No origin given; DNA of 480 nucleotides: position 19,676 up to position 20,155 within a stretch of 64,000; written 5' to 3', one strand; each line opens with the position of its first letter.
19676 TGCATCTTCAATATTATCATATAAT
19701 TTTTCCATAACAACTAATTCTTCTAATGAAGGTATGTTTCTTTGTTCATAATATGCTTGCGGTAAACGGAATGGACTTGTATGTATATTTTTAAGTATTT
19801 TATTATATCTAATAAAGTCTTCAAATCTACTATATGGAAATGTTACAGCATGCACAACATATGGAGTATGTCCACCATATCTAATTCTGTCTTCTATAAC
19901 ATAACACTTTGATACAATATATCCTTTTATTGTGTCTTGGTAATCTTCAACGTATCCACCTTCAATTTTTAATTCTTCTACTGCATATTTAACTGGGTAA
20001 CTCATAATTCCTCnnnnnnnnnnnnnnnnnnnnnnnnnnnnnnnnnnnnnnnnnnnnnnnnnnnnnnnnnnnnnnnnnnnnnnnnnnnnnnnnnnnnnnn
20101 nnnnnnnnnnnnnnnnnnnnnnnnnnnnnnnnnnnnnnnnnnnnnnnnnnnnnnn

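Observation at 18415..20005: Tandem array of three diverged paralogs (~170 aa, cytoplasmic) inside the lon transcription unit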

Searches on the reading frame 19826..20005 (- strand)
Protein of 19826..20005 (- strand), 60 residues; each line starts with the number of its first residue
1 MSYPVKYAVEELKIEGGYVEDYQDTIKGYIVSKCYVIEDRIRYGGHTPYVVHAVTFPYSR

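Call 86: find_homologous_proteins(query=A6, max_evalue=0.01)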
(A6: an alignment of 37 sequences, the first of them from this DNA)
Query A6 (37 sequences) (60 aa, profile of the alignment): 26 proteins with E <= 0.01 among 44 candidates.
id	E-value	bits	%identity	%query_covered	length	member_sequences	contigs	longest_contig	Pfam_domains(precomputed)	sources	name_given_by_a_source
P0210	3.9e-22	96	44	100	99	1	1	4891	-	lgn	-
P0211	1.1e-20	91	47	97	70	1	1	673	-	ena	-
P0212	2.0e-19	87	31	98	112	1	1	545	-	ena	-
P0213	2.8e-19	86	32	95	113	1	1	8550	-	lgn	-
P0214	1.4e-18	84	36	97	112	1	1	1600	-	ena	-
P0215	1.9e-17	80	35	98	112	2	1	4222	-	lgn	-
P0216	2.3e-17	80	30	100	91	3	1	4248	-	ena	-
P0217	2.6e-17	80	26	98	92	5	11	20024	-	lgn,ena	-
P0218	1.1e-15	75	34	70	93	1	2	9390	-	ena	-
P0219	1.5e-15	74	35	98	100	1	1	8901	-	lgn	-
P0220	4.3e-14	70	38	70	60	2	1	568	-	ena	-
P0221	3.8e-13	67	33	95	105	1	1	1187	-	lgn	-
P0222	4.5e-13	67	35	72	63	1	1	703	-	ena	-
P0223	1.1e-12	65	33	72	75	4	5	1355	-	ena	-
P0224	1.2e-12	65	30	93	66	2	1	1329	-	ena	-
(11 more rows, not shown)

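Call 88: find_encoding_contigs(protein=P0217, flank=5000, max_places=3)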
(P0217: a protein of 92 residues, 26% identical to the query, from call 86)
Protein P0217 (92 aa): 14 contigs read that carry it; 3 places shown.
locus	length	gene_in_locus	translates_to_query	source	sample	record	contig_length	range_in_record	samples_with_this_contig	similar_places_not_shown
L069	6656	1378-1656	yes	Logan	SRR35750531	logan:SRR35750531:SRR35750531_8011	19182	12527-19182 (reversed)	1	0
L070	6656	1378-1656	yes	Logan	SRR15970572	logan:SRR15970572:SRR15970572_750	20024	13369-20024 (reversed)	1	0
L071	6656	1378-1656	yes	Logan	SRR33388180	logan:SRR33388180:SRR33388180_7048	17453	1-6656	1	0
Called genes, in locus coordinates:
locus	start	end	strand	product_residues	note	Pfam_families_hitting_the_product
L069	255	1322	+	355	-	-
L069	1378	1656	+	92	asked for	-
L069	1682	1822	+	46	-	-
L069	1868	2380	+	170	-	-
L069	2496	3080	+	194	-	PF06941:NT5C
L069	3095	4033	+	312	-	PF00389:2-Hacid_dh, PF02826:2-Hacid_dh_C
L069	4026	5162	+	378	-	PF01113:DapB_N, PF18931:DUF5680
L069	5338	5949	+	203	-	-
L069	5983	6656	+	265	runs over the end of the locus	PF12833:HTH_18, PF14526:Cass2 (weak)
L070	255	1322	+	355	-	-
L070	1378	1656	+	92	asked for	-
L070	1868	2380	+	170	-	-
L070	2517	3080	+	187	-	PF06941:NT5C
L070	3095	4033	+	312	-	PF00389:2-Hacid_dh, PF02826:2-Hacid_dh_C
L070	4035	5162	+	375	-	PF01113:DapB_N, PF18931:DUF5680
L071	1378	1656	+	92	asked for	-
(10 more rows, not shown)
